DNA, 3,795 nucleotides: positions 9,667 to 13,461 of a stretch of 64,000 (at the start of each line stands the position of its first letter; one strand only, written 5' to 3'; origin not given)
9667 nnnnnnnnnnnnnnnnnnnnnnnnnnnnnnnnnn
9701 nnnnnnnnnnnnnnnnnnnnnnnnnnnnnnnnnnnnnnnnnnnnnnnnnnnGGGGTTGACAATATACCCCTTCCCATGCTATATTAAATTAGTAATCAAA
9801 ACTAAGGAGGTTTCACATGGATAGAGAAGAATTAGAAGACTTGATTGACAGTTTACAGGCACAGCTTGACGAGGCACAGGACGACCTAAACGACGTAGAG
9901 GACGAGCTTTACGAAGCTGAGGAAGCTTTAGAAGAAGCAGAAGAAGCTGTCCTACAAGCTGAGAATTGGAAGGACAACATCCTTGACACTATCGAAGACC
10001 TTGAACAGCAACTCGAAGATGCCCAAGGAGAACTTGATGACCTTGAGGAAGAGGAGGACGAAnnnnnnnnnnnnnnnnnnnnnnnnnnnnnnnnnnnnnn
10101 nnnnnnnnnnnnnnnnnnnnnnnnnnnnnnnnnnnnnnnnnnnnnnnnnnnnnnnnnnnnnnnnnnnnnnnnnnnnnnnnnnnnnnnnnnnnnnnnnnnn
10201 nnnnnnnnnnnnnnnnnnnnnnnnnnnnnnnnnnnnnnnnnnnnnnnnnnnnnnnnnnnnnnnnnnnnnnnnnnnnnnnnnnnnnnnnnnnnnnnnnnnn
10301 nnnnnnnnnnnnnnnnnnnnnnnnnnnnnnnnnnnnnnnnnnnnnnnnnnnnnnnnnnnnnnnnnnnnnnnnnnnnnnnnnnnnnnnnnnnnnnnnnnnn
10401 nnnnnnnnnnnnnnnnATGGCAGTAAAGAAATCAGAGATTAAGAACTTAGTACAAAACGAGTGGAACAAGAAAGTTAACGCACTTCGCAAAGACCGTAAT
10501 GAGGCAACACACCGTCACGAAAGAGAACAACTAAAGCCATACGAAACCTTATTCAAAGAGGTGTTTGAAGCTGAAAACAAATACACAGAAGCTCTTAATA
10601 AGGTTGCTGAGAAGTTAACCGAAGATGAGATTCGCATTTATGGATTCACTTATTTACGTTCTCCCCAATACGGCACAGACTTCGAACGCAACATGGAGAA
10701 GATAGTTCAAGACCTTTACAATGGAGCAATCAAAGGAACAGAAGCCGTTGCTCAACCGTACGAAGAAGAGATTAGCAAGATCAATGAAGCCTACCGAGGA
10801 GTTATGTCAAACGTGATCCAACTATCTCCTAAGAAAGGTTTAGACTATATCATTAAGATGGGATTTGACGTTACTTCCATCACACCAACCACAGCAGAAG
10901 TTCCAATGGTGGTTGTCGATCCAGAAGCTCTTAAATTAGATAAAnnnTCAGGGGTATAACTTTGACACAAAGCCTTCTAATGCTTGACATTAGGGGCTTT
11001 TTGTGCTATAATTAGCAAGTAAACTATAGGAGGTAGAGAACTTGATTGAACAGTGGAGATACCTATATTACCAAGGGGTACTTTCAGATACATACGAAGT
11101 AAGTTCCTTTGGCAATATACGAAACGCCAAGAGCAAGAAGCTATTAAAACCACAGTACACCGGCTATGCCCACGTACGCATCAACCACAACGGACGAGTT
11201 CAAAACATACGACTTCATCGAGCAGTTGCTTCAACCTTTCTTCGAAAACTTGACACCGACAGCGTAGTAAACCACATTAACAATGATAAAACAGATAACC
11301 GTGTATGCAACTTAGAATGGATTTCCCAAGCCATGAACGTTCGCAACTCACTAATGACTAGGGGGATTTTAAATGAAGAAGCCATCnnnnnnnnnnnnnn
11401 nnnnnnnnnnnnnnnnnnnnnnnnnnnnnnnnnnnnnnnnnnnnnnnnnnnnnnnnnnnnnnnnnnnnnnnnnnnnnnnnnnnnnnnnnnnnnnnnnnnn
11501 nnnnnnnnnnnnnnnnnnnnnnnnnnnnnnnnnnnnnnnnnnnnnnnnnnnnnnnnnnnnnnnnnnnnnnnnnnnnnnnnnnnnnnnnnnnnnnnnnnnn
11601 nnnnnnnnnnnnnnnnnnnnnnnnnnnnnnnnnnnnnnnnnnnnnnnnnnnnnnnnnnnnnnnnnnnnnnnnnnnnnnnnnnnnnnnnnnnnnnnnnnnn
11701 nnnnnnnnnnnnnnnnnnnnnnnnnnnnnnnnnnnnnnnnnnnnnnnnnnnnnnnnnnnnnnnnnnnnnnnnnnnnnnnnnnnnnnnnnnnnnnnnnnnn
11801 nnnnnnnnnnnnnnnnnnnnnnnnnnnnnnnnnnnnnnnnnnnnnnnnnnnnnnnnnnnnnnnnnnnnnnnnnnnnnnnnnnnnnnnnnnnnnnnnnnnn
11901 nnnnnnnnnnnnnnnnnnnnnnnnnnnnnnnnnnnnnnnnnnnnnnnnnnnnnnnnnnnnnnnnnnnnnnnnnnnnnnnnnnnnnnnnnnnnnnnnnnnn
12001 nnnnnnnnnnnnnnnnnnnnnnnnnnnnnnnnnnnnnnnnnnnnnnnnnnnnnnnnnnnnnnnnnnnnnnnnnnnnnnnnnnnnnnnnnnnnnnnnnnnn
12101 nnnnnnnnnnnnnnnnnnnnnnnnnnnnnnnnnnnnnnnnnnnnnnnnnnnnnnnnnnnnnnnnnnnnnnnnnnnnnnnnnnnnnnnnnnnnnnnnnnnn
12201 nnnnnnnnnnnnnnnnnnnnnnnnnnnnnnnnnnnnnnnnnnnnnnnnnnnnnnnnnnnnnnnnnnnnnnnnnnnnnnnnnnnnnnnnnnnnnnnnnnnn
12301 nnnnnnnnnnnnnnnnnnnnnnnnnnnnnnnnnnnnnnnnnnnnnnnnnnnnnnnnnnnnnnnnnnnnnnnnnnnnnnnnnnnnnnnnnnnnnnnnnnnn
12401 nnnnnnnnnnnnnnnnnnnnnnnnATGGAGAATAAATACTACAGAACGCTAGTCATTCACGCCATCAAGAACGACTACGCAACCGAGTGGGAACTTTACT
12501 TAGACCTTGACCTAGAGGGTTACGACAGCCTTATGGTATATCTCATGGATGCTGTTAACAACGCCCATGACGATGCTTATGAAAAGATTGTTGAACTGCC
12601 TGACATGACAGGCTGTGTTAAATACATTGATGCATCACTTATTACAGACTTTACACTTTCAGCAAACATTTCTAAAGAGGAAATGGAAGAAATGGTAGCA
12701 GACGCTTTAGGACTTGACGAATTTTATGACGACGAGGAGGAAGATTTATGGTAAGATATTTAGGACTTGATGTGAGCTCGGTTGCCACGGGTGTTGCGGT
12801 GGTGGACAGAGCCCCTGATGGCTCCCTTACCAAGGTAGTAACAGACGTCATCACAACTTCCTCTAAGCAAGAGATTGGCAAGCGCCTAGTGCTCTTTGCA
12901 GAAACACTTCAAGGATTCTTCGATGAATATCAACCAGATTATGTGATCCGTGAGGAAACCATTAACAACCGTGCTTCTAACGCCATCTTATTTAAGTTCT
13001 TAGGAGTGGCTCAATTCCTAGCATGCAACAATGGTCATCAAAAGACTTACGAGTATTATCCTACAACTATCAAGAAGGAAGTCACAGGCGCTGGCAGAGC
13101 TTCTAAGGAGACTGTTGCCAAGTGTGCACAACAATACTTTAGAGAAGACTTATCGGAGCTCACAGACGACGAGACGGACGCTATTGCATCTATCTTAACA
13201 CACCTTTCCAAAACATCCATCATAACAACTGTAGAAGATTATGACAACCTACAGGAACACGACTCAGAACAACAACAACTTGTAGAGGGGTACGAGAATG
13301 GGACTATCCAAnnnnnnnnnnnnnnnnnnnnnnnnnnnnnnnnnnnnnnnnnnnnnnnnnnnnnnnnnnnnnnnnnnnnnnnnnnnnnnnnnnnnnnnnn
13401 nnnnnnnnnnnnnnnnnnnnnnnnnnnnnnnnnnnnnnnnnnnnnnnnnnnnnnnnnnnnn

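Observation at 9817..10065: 82-aa hyper-acidic coiled-coil protein behind a strong early promoter: candidate DNA-mimic anti-restriction protein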

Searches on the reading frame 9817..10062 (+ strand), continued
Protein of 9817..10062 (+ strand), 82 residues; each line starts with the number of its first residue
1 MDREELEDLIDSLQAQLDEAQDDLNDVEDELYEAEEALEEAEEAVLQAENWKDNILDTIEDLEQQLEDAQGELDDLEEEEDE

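Call 80: search_solved_structures(query=A4, max_evalue=1)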
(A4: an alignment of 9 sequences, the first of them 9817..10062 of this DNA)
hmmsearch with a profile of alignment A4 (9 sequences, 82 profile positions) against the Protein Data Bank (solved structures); distinct sequences matched with E-value up to 1: 10.
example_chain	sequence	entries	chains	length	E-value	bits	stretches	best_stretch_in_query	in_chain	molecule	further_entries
8f5o_F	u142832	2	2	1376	0.2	15.5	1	32-63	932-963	WD_REPEATS_REGION domain-containing protein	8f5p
5gox_A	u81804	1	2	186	0.25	15.2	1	4-41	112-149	DNA repair protein RAD50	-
4zry_B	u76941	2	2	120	0.28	15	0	16-38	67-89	Keratin, type II cytoskeletal 1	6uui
6nr8_2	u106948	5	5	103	0.33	14.8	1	41-79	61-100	Prefoldin subunit 2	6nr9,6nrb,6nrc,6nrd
2dum_A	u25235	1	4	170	0.39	14.6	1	2-48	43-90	Hypothetical protein PH0823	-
4rsi_B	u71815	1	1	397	0.46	14.3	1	5-77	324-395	Structural maintenance of chromosomes protein 4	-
5cwc_A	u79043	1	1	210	0.52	14.2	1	5-78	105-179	Designed helical repeat protein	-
7wu7_2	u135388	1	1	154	0.56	14.1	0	43-79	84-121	Prefoldin subunit 2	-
3o0z_A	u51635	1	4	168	0.59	14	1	2-68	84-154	Rho-associated protein kinase 1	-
1p68_A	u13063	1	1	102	0.69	13.8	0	6-42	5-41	De novo designed protein S-824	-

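Call 107: find_related_loci(query=A5, collection=viral_contigs, flank=6000)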
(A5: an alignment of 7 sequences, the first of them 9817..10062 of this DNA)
Query A5 (82 aa) in viral_contigs; peptide patterns used: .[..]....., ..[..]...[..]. (x = any residue, [..] = any of these).
192 stretches matched a pattern, but none encodes a relative of the query by tblastn (E <= 1e-3).

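Call 108: find_related_loci(query=A5, collection=metagenome_contigs, flank=6000)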
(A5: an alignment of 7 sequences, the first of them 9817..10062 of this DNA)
Query A5 (82 aa) in metagenome_contigs; peptide patterns used: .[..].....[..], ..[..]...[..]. (x = any residue, [..] = any of these).
600 stretches matched a pattern, but none encodes a relative of the query by tblastn (E <= 1e-3).

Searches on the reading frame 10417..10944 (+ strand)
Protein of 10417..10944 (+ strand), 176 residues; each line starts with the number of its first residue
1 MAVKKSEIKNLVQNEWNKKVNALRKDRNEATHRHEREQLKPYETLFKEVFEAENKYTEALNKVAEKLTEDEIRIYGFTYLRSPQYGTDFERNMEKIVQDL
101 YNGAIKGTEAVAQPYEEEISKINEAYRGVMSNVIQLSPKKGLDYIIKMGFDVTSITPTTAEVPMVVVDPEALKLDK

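Call 6: search_protein_families(library=phrogs, proteins=[window:10417-10944:+], max_evalue=0.01)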
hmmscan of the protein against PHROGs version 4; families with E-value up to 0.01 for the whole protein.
window:10417-10944:+ (176 aa): 2 families
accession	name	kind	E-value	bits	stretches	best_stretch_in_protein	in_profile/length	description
phrog_1618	-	unknown function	2.2e-12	48.1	1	5-174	5-174/182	-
phrog_25554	-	unknown function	5.9e-06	27.5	1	1-173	1-178/183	-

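Call 9: search_protein_families(library=pfam, proteins=[window:10417-10944:+], max_evalue=0.1)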
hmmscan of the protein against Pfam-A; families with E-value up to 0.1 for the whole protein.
window:10417-10944:+ (176 aa): 2 families
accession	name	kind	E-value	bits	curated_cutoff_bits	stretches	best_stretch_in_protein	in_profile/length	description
PF20648.2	DUF6809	-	0.012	16.9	27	0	93-125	1-32/85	Family of unknown function (DUF6809)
PF00611.28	FCH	-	0.02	15.6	27.8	0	33-71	10-48/78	Fes/CIP4, and EFC/F-BAR homology domain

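Call 10: search_protein_families(library=padloc, proteins=[window:10417-10944:+], max_evalue=1)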
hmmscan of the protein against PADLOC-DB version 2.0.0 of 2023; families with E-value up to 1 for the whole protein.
window:10417-10944:+ (176 aa): 2 families
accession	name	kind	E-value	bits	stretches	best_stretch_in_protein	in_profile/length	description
PDLC01844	CARF2--CARF_HEPN_CSX3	-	0.0023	14.9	1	19-129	293-399/464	-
PDLC03022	MTase_I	-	0.0034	13.7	1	5-130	711-831/857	Type I methyltransferase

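Call 79: search_protein_families(library=ncbifam, proteins=[window:10417-10944:+], max_evalue=0.1)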
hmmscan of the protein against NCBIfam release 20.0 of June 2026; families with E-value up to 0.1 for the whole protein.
window:10417-10944:+ (176 aa): 0 families

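Call 92: search_dna_similar(query=window:10417-10944:+, collection=phages, mode=protein, max_evalue=0.001, max_rows=30, rows=spread)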
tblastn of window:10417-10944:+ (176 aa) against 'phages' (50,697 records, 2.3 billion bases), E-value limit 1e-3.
Records with a match: 8; places in all: 8; records where one place covers at least 80% of the query: 8.
Best place of each record, by identity: 90-95% 4; <60% 4.
By first word of the organism name: Enterococcus 8.
By host as written in the record: Enterococcus faecalis 4; Enterococcus_B hirae DO82 2; Enterococcus_B hirae DO93 2.
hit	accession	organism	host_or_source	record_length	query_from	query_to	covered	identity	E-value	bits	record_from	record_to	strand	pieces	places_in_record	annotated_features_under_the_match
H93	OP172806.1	Enterococcus phage EH802P1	Enterococcus_B hirae DO82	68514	1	176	100%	92.0%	9e-105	334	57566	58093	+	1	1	hypothetical protein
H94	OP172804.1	Enterococcus phage EH93P1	Enterococcus_B hirae DO93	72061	1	176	100%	92.0%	9e-105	334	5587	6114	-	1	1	hypothetical protein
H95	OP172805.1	Enterococcus phage EH93P2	Enterococcus_B hirae DO93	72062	1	176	100%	92.0%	9e-105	334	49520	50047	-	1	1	hypothetical protein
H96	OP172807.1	Enterococcus phage EH802P2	Enterococcus_B hirae DO82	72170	1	176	100%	92.0%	9e-105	334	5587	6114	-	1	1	hypothetical protein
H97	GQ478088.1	Enterococcus phage phiFL4A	Enterococcus faecalis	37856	1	174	99%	26.6%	7e-10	62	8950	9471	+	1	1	gp20: conserved hypothetical protein | gp19: conserved hypothetical protein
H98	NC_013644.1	Enterococcus phage phiFL4A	Enterococcus faecalis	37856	1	174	99%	26.6%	7e-10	62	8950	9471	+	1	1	gp20: hypothetical protein | gp19: hypothetical protein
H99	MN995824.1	Enterococcus phage EFP1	Enterococcus faecalis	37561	1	174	99%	26.4%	3e-9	61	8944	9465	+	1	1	record has no annotation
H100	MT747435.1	Enterococcus phage AE4_2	Enterococcus faecalis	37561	1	174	99%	26.4%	3e-9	61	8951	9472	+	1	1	hypothetical protein (x2)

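Call 93: get_annotated_region(hit=H98, flank=5000)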
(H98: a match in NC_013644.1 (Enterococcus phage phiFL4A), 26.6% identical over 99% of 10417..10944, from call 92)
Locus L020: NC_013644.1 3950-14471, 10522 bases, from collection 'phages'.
description: Enterococcus phage phiFL4A, complete genome.
organism: Enterococcus phage phiFL4A (NCBI taxid 673839)
taxonomy: Viruses; Duplodnaviria; Heunggongvirae; Uroviricota; Caudoviricetes
host: Enterococcus faecalis; source: -; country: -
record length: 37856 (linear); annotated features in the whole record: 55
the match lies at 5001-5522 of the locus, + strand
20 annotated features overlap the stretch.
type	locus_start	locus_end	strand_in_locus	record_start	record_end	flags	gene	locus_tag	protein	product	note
CDS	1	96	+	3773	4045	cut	gp07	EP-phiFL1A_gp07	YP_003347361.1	excisionase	-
CDS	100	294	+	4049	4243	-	gp08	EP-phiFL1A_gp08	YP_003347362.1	hypothetical protein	-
CDS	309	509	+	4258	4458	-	gp09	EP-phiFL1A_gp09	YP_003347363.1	hypothetical protein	-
CDS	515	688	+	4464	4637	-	gp10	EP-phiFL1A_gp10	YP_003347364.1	hypothetical protein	-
CDS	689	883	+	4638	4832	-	gp11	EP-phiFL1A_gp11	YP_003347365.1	hypothetical protein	-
CDS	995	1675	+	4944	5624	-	gp12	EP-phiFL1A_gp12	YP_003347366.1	DUF1642 domain-containing protein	domain DUF1642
CDS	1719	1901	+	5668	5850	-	gp13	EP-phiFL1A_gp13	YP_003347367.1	hypothetical protein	-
CDS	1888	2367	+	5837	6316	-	gp14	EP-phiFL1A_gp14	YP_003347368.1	hypothetical protein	-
CDS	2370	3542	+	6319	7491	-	gp15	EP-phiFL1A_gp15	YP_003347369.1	exonuclease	-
CDS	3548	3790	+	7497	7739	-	gp16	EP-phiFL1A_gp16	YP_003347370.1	hypothetical protein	-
CDS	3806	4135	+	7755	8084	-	gp17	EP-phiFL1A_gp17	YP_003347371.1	hypothetical protein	-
CDS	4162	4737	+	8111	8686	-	gp18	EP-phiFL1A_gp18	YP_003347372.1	Gp2.5-like ssDNA binding protein and ssDNA annealing protein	-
CDS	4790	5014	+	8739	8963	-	gp19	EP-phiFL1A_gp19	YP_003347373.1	hypothetical protein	-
CDS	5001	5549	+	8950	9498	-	gp20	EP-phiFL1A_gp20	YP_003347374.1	hypothetical protein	domain PRK05771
CDS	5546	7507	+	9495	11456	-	gp21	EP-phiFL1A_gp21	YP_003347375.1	DNA polymerase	domain DNA_POL_A, RNase_D_Exc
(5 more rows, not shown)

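Call 100: find_homologous_proteins(query=window:10417-10944:+, max_evalue=0.001)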
Query window:10417-10944:+ (176 aa): 10 proteins with E <= 0.001 among 57 candidates.
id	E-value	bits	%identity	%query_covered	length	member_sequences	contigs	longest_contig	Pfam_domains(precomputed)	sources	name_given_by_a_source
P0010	6.4e-109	379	99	100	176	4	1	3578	-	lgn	-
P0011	1.7e-101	355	93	100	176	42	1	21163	-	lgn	-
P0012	2.9e-98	344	89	100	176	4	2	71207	-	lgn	-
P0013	1.9e-97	342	89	100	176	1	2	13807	-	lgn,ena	-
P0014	1.2e-92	326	86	100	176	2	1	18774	-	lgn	-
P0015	6.2e-92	324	84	100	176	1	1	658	-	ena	-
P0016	2.5e-90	319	85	100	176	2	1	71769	-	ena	-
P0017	6.1e-47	177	47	100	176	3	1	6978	-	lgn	-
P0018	1.2e-46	176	49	99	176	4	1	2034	-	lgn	-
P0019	2.1e-46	176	47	100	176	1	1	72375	-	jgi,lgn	-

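Call 101: find_encoding_contigs(protein=P0019, flank=5000, max_places=2)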
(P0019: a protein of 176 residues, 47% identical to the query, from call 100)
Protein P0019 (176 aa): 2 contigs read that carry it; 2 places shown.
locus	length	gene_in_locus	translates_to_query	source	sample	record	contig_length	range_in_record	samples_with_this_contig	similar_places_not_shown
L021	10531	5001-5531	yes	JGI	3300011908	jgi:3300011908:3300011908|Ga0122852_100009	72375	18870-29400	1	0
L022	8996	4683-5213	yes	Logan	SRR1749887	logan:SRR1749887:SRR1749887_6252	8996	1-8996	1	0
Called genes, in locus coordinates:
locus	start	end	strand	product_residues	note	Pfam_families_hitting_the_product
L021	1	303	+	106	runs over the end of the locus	-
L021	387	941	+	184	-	-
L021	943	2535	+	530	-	PF01612:DNA_pol_A_exo1, PF00476:DNA_pol_A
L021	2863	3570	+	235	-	PF07463:NUMOD4 (weak), PF13392:HNH_3, PF07453:NUMOD1 (faint), PF22083:I-HmuI_NUMOD-like (faint)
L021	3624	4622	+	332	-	PF00476:DNA_pol_A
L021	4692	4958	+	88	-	-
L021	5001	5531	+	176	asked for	-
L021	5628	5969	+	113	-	PF07463:NUMOD4 (weak), PF13392:HNH_3 (weak)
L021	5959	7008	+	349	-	-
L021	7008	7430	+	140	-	-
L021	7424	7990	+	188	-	PF02075:RuvC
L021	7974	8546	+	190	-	PF13238:AAA_18, PF21448:DNMK (faint), PF04275:P-mevalo_kinase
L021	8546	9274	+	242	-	-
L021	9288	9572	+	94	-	-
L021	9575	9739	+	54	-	-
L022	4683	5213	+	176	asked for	-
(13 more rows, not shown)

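Call 102: find_encoding_contigs(protein=P0017, flank=5000, max_places=2)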
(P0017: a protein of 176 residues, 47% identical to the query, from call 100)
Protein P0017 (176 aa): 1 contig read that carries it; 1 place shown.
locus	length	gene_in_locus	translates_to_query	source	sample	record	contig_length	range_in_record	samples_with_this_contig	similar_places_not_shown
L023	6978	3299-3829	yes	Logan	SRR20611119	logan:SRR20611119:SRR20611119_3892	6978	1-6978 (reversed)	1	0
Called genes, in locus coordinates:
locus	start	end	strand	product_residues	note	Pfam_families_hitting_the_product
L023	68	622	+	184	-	-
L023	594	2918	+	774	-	PF01612:DNA_pol_A_exo1, PF00476:DNA_pol_A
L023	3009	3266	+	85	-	-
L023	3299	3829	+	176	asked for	-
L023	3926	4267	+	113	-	PF07463:NUMOD4 (weak), PF13392:HNH_3 (weak)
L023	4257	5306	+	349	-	-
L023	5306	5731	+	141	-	-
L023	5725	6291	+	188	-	PF02075:RuvC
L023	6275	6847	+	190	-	PF13238:AAA_18, PF21448:DNMK (faint), PF04275:P-mevalo_kinase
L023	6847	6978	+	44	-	?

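Call 113: search_solved_structures(query=A6, max_evalue=1)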
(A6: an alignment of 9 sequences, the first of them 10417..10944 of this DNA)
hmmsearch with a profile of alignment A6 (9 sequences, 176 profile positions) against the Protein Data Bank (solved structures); distinct sequences matched with E-value up to 1: 0.

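Call 114: search_protein_families(library=pfam, alignment_id=A6, max_evalue=0.01)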
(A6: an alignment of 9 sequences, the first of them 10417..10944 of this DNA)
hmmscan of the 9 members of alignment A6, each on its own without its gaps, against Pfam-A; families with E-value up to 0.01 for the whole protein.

A. member 1, window:10417-10944:+ (176 aa): 0 families

B. families by the number of members that match (of 9 scanned): 4 families
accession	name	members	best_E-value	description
PF09252.15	Feld-I_B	1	0.003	Allergen Fel d I-B chain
PF20648.2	DUF6809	1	0.0055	Family of unknown function (DUF6809)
PF14075.11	UBN_AB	1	0.0079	Ubinuclein conserved middle domain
PF19753.4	DUF6240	1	0.0098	Family of unknown function (DUF6240)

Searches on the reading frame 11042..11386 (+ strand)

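Call 6: search_protein_families(library=phrogs, proteins=[window:11042-11386:+], max_evalue=0.01)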
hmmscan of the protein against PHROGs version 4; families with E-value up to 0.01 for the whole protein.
window:11042-11386:+ (115 aa): 15 families
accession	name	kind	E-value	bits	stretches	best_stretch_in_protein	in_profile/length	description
phrog_59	-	DNA, RNA and nucleotide metabolism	2e-28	101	1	1-102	136-234/423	HNH endonuclease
phrog_959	-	DNA, RNA and nucleotide metabolism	7.5e-27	94.8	1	1-105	4-108/138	HNH endonuclease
phrog_1492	-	DNA, RNA and nucleotide metabolism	3.5e-15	57.1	1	16-101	55-157/414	HNH endonuclease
phrog_99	-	DNA, RNA and nucleotide metabolism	8.4e-11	43.1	1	19-105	121-207/383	HNH endonuclease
phrog_37683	-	unknown function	1.1e-09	38.8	1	16-101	119-206/279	-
phrog_21964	-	DNA, RNA and nucleotide metabolism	3.6e-07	31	1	38-99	146-208/244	HNH endonuclease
phrog_17657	-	DNA, RNA and nucleotide metabolism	4.8e-07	30.7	1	31-94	95-165/168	HNH endonuclease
phrog_30377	-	DNA, RNA and nucleotide metabolism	1.8e-06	29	1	49-102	5-54/82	HNH endonuclease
phrog_15471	-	DNA, RNA and nucleotide metabolism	0.00015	22.6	1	34-97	10-74/183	HNH endonuclease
phrog_20891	-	DNA, RNA and nucleotide metabolism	0.00041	21.1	1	38-95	133-194/219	HNH endonuclease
phrog_10730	-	DNA, RNA and nucleotide metabolism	0.0006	20.5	1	44-97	84-135/234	HNH endonuclease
phrog_36769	-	unknown function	0.001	19.5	1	49-104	235-287/367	-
phrog_14913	-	DNA, RNA and nucleotide metabolism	0.0012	19.9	1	40-99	23-84/149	HNH endonuclease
phrog_7545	-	DNA, RNA and nucleotide metabolism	0.0014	19.9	1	32-96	58-126/160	HNH endonuclease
phrog_4578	-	DNA, RNA and nucleotide metabolism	0.0094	16.9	0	57-103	13-59/130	HNH endonuclease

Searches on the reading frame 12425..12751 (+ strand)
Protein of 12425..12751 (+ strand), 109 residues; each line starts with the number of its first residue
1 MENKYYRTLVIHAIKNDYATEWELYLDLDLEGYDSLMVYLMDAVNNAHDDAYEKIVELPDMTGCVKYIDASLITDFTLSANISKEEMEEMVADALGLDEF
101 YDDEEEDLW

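Call 6: search_protein_families(library=phrogs, proteins=[window:12425-12751:+], max_evalue=0.01)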
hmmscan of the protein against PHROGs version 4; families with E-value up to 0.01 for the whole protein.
window:12425-12751:+ (109 aa): 0 families

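Call 9: search_protein_families(library=pfam, proteins=[window:12425-12751:+], max_evalue=0.1)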
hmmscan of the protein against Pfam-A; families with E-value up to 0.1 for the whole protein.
window:12425-12751:+ (109 aa): 2 families
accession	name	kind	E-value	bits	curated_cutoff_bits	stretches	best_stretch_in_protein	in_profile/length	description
PF10804.13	DUF2538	-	0.0072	16.6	23.9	1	26-89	40-103/155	Protein of unknown function (DUF2538)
PF12149.13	HSV_VP16_C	-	0.026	15.1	27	1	86-100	14-28/30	Herpes simplex virus virion protein 16 C terminal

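Call 10: search_protein_families(library=padloc, proteins=[window:12425-12751:+], max_evalue=1)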
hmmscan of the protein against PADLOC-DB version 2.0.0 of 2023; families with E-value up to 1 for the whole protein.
window:12425-12751:+ (109 aa): 0 families

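Call 79: search_protein_families(library=ncbifam, proteins=[window:12425-12751:+], max_evalue=0.1)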
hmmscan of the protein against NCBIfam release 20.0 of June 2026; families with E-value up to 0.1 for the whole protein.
window:12425-12751:+ (109 aa): 0 families

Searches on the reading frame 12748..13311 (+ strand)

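Call 6: search_protein_families(library=phrogs, proteins=[window:12748-13311:+], max_evalue=0.01)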
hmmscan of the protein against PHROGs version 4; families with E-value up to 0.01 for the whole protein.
window:12748-13311:+ (188 aa): 2 families
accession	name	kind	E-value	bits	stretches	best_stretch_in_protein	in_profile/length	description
phrog_159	-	DNA, RNA and nucleotide metabolism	2.1e-27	97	1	1-154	87-248/330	RuvC-like Holliday junction resolvase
phrog_18320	-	unknown function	0.0019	19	1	89-154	48-123/137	-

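Call 9: search_protein_families(library=pfam, proteins=[window:12748-13311:+], max_evalue=0.1)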
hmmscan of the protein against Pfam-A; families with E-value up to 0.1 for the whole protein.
window:12748-13311:+ (188 aa): 2 families
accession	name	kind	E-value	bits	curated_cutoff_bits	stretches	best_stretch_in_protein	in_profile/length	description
PF02075.23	RuvC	-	4.2e-16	59.6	22.2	1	5-152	2-148/148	Crossover junction endodeoxyribonuclease RuvC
PF00912.28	Transgly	-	0.075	12.9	27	0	122-163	123-164/178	Transglycosylase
